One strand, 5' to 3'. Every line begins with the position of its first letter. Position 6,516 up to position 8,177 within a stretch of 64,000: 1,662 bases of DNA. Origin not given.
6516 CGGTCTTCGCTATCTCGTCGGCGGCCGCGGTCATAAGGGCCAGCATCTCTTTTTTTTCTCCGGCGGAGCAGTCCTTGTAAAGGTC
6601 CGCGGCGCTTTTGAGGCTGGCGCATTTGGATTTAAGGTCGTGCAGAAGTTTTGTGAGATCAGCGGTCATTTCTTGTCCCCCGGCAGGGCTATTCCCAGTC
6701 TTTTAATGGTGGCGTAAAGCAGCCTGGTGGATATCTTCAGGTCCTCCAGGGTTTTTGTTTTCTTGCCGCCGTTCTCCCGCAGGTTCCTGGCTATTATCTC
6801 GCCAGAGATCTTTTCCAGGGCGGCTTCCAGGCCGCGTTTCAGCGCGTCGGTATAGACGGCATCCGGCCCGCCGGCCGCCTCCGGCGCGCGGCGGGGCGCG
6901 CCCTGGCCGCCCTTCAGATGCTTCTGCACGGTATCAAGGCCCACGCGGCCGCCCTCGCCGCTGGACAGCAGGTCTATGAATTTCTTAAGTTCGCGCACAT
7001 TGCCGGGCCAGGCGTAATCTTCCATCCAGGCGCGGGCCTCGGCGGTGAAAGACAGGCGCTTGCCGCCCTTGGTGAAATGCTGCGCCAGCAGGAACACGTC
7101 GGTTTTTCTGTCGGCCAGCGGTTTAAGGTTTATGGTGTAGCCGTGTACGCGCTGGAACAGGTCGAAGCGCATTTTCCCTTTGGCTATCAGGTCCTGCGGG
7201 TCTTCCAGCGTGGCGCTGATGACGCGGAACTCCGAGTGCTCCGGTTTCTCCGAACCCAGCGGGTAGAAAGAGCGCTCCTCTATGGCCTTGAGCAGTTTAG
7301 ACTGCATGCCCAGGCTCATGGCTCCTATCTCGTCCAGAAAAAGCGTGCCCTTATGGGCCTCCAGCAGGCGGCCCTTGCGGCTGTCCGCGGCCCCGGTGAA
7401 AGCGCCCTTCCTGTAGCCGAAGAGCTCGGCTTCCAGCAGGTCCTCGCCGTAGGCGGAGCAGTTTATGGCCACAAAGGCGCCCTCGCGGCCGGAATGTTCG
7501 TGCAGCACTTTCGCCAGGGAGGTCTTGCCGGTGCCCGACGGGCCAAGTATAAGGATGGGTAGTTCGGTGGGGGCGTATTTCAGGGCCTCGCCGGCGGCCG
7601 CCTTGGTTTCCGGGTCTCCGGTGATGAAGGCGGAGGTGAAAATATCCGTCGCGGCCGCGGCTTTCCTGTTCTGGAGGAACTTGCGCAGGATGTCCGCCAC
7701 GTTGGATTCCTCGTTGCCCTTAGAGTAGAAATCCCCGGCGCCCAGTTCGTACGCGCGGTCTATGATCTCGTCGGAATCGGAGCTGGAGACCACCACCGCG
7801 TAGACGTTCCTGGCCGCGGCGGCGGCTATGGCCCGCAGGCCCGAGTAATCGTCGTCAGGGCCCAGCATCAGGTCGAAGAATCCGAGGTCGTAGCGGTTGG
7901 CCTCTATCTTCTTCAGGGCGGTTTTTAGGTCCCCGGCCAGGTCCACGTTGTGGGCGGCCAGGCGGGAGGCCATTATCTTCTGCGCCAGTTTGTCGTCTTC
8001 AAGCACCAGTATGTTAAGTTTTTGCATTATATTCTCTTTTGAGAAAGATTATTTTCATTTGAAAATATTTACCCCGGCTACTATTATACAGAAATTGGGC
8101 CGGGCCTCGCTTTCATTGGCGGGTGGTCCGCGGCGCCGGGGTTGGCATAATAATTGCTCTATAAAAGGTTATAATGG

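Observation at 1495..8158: Three copies of one sigma-54 promoter plus a palindromic enhancer define a private local regulon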

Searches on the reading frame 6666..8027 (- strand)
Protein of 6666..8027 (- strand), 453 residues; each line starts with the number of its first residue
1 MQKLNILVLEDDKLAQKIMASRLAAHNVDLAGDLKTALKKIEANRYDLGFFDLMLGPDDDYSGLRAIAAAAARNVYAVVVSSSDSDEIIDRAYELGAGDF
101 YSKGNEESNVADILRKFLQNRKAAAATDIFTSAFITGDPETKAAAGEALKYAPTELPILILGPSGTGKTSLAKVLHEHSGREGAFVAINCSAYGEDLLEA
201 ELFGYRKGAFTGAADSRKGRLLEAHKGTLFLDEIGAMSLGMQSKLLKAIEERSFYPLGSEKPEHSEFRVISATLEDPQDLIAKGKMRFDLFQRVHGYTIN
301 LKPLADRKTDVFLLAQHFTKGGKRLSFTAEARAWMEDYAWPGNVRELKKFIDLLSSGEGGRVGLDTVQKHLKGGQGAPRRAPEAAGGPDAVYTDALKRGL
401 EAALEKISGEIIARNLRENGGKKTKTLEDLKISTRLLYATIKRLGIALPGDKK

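Call 12: search_protein_families(library=pfam, proteins=[window:6666-8027:-], max_evalue=0.01)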
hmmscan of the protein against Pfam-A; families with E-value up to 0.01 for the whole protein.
window:6666-8027:- (453 aa): 17 families
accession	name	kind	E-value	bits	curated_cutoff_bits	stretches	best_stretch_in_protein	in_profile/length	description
PF00158.32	Sigma54_activat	-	1.3e-54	184.8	20.2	1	137-299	4-167/168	Sigma-54 interaction domain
PF14532.12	Sigma54_activ_2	-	1.9e-12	48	25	1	154-304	20-138/138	Sigma-54 interaction domain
PF25601.1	AAA_lid_14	-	2.8e-11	43.5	27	1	306-374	2-77/87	AAA+ ATPase lid domain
PF00072.30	Response_reg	-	4.6e-10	40.1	30.2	1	6-112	1-108/111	Response regulator receiver domain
PF07728.20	AAA_5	-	7.6e-09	36.1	22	1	158-277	2-125/139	AAA domain (dynein-related subfamily)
PF00004.35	AAA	-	8.4e-09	36.4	21.2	1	158-291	1-126/131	ATPase family associated with various cellular activities (AAA)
PF13191.12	AAA_16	-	2.7e-06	28.4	32.6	1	156-209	25-85/167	AAA ATPase domain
PF07724.20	AAA_2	-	2.4e-05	24.9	27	1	158-251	6-101/166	AAA domain (Cdc48 subfamily)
PF01078.27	Mg_chelatase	-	4.4e-05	23.4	20.3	0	212-252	93-133/207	Magnesium chelatase, subunit ChlI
PF13238.12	AAA_18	-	0.00056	20.8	29.4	1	158-201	1-41/128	AAA domain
PF00493.29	MCM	-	0.0022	17.6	23.3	1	155-252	57-148/224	MCM P-loop domain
PF13173.12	AAA_14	-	0.0026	18.2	27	0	157-250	4-86/129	AAA domain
PF13521.12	AAA_28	-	0.0039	17.9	27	0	158-181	2-25/164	AAA domain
PF13401.12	AAA_22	-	0.0039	17.9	27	0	156-206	6-59/130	AAA domain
PF13245.12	AAA_19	-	0.0048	17.5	25.1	0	147-183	3-39/134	AAA domain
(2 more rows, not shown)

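Call 30: search_protein_families(library=ncbifam, proteins=[window:6666-8027:-], max_evalue=0.01)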
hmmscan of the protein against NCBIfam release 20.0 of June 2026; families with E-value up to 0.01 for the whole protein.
window:6666-8027:- (453 aa): 60 families (the best 25 are shown)
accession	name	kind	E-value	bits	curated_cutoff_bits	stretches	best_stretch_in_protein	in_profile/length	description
NF038308.1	RNA_repair_RtcR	equivalog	1.3e-71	242.1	650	1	121-421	169-488/530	RNA repair transcriptional activator RtcR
TIGR02915.1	PEP_resp_reg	equivalog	6.5e-70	236.2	502.6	1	6-351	1-365/445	PEP-CTERM-box response regulator transcription factor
NF041552.1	TF_PrdR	equivalog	4.5e-67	226.7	795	1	117-442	253-574/577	sigma-54 dependent transcriptional regulator PrdR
NF003451.0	PRK05022.1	equivalog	1.5e-64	218.6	476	1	138-446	196-510/512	nitric oxide reductase transcriptional regulator NorR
NF008469.0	PRK11361.1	equivalog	6.3e-61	206.5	714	1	5-446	6-456/461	acetoacetate metabolism transcriptional regulator AtoC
TIGR01818.1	ntrC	equivalog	1.1e-60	205.8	558.6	1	6-373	1-383/463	nitrogen regulation protein NR(I)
TIGR01817.1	nifA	equivalog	4.1e-59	200.7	528.85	1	124-349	187-419/534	nif-specific transcriptional activator NifA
TIGR02329.1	propionate_PrpR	equivalog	2.9e-58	197.8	499.2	1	133-438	213-521/526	propionate catabolism operon regulatory protein PrpR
NF007689.0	PRK10365.1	equivalog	3.5e-56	190.8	760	1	2-351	4-365/441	sigma-54-dependent response regulator transcription factor ZraR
TIGR02974.1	phageshock_pspF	equivalog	3.7e-56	190.7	443.55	1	148-352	15-227/336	phage shock protein operon transcriptional activator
NF050807.1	TransRegFlbDCaul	equivalog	1.9e-54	185.2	750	1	131-442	117-436/454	sigma-54-dependent transcriptional regulator FlbD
NF011695.0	PRK15115.1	equivalog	4.5e-53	180.6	763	1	4-352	7-362/445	two-component system response regulator GlrR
NF041946.1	LuxO_transreg_Vib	equivalog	6e-53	180.3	800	1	27-367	22-376/463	quorum-sensing sigma-54 dependent transcriptional regulator LuxO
NF011953.0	PRK15424.1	equivalog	1.4e-52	179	703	1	143-354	230-461/538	propionate catabolism operon regulatory protein PrpR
NF008176.1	PRK10923.1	equivalog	1.5e-48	165.6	620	1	1-352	1-365/469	nitrogen regulation protein NR(I)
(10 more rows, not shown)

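Call 57: search_solved_structures(query=window:6666-8027:-, max_evalue=1e-20)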
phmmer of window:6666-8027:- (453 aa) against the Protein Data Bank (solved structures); distinct sequences matched with E-value up to 1e-20: 35.
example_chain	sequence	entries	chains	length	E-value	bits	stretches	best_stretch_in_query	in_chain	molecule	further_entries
4l4u_A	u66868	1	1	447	7.8e-54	186.6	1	4-353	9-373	Transcriptional regulator (NtrC family)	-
1ny5_A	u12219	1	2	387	1.8e-53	185.4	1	4-353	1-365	transcriptional regulator (NtrC family)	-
3dzd_A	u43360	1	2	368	4.2e-52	180.9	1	6-352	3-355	Transcriptional regulator (NtrC family)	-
6jdl_A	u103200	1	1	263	4.1e-48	167.8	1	151-356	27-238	Nitrogen assimilation regulatory protein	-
5exp_A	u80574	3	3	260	7.8e-48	166.9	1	150-356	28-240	Transcriptional regulator FleQ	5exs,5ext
7ejw_C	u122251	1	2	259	7.8e-48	166.9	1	151-356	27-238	Transcriptional regulator FleQ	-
6jdi_A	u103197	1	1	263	7.8e-48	166.8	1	151-356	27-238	Nitrogen assimilation regulatory protein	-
6j7e_A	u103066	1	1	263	7.9e-48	166.8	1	151-356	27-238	Nitrogen assimilation regulatory protein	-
5exx_A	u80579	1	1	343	1.4e-47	166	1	151-356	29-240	Transcriptional regulator FleQ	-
8pb9_D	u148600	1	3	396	1.5e-47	165.9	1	150-356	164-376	Transcriptional regulator FleQ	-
8p53_C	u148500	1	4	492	1.9e-47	165.6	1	150-364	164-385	Transcriptional regulator FleQ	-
4ly6_A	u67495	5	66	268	2.3e-47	165.3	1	126-353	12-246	Transcriptional regulator (NtrC family)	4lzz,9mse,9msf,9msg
1ny6_A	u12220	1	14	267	2.6e-47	165.1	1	127-353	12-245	transcriptional regulator (NtrC family)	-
26jl_A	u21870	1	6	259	7e-47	163.7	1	152-352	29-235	Flagellar regulatory protein A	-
3m0e_A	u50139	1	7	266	1.9e-46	162.3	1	127-353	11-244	Transcriptional regulator (NtrC family)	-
5m7n_A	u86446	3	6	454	1.9e-32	116.2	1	5-446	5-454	Nitrogen assimilation regulatory protein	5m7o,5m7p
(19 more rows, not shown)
